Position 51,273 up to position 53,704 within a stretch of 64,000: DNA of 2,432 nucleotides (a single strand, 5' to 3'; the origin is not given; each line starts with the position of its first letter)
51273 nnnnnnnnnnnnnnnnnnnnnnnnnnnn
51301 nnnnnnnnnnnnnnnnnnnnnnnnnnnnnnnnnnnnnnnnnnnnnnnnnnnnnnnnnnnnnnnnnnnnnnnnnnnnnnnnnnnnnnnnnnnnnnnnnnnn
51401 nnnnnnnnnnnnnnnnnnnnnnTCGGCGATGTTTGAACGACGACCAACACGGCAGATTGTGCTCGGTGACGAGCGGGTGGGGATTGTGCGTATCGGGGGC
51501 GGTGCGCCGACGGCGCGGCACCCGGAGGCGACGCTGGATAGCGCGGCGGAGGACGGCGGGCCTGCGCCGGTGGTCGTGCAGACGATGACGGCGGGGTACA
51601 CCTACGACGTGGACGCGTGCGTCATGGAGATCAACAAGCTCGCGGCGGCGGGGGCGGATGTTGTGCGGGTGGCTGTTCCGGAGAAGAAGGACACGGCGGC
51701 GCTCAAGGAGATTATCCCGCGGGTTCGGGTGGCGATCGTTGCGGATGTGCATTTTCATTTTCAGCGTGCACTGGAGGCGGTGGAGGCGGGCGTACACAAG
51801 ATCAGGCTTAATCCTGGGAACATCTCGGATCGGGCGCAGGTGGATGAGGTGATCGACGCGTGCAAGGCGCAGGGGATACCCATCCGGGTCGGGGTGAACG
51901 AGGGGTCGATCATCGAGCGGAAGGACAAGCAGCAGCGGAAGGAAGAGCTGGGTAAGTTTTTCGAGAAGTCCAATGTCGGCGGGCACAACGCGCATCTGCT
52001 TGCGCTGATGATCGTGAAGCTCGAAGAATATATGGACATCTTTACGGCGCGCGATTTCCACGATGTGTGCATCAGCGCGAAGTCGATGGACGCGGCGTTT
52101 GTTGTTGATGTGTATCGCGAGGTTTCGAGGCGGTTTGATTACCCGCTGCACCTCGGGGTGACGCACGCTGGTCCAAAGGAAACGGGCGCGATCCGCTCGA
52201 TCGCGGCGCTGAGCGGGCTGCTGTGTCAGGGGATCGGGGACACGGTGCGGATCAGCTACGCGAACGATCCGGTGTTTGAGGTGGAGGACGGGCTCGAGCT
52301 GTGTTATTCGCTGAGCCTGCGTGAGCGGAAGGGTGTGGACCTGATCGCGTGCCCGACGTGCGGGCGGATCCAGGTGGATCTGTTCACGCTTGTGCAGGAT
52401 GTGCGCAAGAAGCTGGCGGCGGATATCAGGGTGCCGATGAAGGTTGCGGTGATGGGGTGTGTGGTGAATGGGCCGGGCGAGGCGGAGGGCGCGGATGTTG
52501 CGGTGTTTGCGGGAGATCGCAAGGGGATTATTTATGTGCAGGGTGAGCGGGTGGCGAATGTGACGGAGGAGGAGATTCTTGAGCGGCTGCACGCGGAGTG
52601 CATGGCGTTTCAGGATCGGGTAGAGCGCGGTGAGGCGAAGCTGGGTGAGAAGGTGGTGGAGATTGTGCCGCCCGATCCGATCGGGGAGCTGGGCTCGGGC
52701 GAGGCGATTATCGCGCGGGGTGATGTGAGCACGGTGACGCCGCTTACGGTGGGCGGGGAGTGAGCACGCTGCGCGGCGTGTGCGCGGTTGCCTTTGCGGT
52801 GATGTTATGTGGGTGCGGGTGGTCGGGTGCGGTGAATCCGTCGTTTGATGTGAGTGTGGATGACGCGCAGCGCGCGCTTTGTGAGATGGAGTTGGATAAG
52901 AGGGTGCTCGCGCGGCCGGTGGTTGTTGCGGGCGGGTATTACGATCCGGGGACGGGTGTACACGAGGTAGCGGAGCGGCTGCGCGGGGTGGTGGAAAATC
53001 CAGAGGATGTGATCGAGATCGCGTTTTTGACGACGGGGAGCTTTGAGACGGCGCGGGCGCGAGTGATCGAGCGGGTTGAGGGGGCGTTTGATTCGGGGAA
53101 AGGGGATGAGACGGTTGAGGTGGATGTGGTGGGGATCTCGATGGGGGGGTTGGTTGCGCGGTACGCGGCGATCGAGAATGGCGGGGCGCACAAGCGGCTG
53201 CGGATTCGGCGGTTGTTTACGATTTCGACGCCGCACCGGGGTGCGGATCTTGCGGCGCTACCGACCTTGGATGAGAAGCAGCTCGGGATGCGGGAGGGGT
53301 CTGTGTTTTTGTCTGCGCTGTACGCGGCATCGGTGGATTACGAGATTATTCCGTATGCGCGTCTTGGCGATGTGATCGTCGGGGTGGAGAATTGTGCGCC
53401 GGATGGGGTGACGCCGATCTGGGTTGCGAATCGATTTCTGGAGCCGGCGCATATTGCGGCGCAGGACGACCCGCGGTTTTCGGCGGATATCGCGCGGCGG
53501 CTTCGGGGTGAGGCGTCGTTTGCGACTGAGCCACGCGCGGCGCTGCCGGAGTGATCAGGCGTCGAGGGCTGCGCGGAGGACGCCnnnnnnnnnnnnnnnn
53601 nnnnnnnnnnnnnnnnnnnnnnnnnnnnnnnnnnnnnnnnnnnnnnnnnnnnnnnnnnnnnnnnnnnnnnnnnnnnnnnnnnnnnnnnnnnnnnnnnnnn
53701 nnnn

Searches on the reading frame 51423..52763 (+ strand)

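Call 84: search_protein_families(library=pfam, proteins=[window:51423-52763:+], max_evalue=0.001)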
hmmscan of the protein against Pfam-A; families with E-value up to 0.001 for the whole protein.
window:51423-52763:+ (446 aa): 1 family
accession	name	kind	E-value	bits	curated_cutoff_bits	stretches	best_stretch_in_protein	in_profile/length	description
PF04551.19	GcpE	-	6.5e-112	374.4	32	1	45-392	12-340/343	GcpE protein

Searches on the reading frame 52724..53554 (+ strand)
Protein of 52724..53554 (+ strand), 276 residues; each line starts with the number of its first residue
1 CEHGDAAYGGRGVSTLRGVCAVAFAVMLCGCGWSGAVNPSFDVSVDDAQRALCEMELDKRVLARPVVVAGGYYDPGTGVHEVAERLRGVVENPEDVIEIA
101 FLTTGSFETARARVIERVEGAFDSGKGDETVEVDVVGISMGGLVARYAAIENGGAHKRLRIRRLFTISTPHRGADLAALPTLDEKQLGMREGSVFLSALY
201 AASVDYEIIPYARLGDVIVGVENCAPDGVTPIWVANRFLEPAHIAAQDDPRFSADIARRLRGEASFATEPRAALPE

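Call 84: search_protein_families(library=pfam, proteins=[window:52724-53554:+], max_evalue=0.001)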
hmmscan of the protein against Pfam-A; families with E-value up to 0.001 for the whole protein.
window:52724-53554:+ (276 aa): 4 families
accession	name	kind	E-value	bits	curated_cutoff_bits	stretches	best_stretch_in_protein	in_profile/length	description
PF07819.20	PGAP1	-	2.4e-06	27.9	24.3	1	127-176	87-134/233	PGAP1-like alpha/beta domain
PF24096.1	DUF7379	-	3.4e-06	27.6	33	1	124-178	63-119/191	Domain of unknown function (DUF7379)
PF05057.20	DUF676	-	3.8e-05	23.7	20.3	1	100-174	48-128/217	Putative serine esterase (DUF676)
PF02089.21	Palm_thioest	-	5.1e-05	23.5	26.8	1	65-175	1-114/254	Palmitoyl protein thioesterase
